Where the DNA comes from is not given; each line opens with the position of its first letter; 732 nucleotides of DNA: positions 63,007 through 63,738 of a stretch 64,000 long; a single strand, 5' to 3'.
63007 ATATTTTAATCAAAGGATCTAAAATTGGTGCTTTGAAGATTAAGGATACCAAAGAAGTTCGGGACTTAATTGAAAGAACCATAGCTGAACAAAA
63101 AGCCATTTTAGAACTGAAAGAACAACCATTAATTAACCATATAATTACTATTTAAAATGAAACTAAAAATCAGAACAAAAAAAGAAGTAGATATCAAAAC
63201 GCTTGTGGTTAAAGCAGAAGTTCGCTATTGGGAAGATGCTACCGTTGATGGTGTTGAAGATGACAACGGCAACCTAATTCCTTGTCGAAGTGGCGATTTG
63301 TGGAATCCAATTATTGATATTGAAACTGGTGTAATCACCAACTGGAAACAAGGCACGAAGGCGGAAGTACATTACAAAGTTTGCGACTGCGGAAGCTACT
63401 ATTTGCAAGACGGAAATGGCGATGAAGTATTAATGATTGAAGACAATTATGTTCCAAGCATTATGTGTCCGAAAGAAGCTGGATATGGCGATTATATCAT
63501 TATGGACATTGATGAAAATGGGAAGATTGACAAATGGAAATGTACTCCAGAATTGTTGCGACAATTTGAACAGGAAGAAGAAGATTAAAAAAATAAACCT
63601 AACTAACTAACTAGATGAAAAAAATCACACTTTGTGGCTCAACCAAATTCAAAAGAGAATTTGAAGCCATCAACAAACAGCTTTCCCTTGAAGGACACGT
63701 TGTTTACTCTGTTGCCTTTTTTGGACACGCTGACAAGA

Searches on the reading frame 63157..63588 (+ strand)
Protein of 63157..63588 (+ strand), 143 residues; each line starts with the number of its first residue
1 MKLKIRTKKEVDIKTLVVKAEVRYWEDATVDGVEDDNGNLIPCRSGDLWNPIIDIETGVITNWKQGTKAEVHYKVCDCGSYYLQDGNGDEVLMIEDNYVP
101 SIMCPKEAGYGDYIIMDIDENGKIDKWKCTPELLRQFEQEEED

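Call 63: find_encoding_contigs(protein=window:63157-63588:+, flank=10000, max_places=5)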
Protein window:63157-63588:+ (143 aa): 4 contigs read that carry it; 4 places shown.
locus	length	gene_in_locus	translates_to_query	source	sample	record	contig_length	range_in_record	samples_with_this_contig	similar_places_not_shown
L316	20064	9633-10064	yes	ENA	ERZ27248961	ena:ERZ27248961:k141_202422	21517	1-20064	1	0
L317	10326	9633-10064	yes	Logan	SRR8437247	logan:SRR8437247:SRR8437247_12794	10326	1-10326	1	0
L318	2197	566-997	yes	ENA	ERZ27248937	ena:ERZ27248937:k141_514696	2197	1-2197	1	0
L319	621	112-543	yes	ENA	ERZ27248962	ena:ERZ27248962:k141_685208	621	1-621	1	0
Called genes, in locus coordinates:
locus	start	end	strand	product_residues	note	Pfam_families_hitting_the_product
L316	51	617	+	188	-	-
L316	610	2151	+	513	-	PF00145:DNA_methylase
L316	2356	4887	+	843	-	PF05203:Hom_end_hint, PF05204:Hom_end (weak), PF04851:ResIII, PF00271:Helicase_C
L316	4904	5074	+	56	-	-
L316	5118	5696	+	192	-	-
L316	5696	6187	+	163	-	PF00847:AP2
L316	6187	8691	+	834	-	-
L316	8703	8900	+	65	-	-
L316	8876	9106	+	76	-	PF09397:FtsK_gamma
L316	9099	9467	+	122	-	-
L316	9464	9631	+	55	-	-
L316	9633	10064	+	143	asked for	-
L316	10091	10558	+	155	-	-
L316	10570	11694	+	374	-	-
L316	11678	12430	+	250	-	PF14354:Lar_restr_allev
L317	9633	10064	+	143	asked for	-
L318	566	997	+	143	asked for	-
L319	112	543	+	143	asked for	-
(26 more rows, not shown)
